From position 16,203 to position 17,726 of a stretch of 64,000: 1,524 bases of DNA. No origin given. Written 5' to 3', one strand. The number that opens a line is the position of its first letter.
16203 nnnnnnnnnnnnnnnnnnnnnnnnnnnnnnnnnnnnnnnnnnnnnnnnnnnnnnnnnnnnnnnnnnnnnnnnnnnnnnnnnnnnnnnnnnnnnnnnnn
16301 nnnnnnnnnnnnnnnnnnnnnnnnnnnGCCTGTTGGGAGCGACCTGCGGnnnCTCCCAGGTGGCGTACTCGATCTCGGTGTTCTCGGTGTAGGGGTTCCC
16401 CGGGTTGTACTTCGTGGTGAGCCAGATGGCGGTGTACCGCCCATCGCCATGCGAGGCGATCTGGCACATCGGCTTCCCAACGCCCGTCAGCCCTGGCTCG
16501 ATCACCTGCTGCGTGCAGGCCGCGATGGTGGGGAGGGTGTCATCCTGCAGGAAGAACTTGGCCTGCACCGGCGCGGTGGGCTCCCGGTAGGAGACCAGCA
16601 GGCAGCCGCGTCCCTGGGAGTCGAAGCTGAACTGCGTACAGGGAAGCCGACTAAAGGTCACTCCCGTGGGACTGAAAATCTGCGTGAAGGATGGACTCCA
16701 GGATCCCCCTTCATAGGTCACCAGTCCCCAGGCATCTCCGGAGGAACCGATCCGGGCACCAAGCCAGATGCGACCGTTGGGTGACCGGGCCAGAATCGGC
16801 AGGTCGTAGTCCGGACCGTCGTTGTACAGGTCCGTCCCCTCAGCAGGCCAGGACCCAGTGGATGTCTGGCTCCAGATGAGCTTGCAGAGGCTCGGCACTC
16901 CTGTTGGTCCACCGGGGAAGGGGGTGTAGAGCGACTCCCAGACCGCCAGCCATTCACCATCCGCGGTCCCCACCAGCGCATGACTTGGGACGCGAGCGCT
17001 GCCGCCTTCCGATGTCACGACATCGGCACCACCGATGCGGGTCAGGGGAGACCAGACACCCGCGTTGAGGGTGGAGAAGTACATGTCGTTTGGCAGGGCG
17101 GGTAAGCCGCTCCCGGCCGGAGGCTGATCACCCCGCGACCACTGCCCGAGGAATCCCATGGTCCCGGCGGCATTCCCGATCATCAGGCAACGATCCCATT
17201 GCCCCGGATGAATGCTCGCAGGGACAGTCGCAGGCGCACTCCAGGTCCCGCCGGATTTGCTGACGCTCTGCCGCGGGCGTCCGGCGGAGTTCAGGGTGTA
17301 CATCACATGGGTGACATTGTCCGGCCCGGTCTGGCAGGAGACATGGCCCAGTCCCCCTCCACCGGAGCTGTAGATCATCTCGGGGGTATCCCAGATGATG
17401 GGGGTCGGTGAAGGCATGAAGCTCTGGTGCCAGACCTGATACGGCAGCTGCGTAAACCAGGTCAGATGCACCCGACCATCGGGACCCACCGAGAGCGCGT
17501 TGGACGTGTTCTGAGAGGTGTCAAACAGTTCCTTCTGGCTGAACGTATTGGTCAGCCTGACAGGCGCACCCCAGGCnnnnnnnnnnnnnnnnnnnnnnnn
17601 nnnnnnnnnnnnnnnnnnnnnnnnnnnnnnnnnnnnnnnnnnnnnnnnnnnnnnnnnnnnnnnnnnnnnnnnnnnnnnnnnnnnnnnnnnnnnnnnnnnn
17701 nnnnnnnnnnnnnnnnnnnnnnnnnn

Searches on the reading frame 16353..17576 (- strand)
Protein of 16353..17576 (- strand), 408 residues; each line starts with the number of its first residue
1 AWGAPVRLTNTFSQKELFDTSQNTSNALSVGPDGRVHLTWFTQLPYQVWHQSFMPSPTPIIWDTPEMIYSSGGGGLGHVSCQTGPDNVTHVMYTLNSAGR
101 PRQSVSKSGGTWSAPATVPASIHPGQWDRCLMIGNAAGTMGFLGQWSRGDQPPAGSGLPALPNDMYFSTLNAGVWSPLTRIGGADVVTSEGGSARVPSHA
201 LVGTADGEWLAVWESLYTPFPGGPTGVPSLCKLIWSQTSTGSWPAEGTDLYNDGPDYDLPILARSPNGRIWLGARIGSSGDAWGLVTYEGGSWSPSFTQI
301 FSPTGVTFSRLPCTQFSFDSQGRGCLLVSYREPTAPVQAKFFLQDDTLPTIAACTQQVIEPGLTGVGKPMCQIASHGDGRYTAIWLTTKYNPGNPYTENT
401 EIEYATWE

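Call 72: search_solved_structures(query=A5, max_evalue=1)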
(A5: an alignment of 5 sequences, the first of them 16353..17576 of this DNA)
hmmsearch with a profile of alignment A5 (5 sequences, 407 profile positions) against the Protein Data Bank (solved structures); distinct sequences matched with E-value up to 1: 0.
